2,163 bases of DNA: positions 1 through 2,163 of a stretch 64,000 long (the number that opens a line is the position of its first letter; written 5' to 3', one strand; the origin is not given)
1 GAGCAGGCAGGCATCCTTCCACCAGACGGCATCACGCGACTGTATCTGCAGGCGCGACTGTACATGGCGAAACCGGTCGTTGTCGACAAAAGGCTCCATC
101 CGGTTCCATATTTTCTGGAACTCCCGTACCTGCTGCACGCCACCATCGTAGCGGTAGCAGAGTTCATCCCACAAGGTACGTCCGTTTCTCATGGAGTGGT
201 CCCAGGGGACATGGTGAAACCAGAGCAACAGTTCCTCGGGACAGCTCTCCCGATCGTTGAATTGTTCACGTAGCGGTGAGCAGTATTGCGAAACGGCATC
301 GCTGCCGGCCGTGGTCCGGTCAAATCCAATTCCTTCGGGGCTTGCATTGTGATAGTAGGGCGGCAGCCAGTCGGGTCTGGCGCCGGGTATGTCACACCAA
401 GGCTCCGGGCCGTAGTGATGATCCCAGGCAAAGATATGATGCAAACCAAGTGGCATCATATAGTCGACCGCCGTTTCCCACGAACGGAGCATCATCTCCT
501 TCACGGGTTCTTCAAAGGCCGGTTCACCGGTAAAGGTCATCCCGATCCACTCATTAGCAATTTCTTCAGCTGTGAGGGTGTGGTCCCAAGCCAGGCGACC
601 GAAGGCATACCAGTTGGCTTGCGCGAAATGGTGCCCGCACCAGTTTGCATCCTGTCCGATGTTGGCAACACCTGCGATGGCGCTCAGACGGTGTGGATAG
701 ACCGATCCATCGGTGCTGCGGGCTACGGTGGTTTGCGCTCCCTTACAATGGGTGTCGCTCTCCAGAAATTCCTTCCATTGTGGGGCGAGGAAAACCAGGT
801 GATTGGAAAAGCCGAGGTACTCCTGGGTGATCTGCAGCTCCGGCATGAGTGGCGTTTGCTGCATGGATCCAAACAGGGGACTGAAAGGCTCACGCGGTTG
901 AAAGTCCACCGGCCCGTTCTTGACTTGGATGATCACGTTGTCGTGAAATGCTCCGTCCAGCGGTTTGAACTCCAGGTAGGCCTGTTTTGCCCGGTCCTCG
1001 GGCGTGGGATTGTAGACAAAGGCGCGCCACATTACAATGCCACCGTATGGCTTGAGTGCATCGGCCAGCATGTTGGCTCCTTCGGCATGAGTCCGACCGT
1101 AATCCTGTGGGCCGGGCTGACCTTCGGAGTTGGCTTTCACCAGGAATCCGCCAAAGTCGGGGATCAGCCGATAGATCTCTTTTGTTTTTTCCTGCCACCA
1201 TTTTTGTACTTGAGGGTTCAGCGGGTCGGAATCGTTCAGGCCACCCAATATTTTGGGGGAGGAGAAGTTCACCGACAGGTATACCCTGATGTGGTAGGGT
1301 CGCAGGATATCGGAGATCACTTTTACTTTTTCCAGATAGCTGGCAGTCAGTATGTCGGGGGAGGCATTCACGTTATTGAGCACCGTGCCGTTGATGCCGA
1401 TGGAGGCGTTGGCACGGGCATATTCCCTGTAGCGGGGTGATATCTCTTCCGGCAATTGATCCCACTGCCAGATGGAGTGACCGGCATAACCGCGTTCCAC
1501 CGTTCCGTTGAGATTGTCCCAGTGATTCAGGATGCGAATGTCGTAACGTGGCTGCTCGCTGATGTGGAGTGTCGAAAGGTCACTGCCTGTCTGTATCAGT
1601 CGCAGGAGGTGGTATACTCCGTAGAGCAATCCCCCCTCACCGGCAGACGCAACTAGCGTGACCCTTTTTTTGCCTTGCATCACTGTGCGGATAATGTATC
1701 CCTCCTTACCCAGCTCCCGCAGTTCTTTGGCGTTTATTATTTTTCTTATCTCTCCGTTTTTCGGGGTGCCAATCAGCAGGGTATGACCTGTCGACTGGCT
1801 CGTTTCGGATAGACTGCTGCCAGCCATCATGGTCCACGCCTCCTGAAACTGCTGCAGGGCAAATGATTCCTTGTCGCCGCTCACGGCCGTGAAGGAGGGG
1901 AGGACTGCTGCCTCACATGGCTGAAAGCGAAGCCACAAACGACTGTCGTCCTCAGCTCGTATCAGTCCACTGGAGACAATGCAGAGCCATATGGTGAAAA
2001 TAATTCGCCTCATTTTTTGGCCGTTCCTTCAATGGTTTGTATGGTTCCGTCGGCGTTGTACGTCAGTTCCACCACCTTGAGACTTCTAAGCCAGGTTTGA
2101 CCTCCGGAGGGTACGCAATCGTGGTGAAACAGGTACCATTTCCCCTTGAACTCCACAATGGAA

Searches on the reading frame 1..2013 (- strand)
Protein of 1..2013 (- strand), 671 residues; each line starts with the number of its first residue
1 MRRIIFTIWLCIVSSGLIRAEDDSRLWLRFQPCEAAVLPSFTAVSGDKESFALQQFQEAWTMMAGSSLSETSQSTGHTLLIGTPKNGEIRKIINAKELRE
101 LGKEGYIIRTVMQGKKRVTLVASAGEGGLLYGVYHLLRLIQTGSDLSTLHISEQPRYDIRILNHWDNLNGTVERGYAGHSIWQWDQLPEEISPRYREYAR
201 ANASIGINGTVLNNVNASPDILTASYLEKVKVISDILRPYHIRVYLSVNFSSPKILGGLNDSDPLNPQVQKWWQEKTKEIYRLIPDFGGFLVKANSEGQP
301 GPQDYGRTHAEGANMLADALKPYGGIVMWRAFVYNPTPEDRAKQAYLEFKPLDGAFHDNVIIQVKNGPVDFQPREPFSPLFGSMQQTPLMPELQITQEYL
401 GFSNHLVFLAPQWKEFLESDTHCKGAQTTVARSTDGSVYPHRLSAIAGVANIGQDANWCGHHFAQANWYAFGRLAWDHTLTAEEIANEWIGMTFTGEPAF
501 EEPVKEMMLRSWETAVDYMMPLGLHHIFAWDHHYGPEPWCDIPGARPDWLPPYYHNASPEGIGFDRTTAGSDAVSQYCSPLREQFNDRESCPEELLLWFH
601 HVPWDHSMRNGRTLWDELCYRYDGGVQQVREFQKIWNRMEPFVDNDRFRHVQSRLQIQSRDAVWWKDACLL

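Call 17: search_protein_families(library=pfam, proteins=[window:1-2013:-], max_evalue=0.0001)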
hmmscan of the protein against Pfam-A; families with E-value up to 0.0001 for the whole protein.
window:1-2013:- (671 aa): 3 families
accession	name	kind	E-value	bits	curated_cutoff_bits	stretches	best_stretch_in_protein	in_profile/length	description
PF07488.18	Glyco_hydro_67M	-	6.2e-153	509.1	23.5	1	140-458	2-326/326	Glycosyl hydrolase family 67 middle domain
PF07477.17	Glyco_hydro_67C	-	4.5e-89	298.2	27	1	459-670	1-207/223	Glycosyl hydrolase family 67 C-terminus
PF03648.19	Glyco_hydro_67N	-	5.7e-12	46.4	24.3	1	27-136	2-120/120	Glycosyl hydrolase family 67 N-terminus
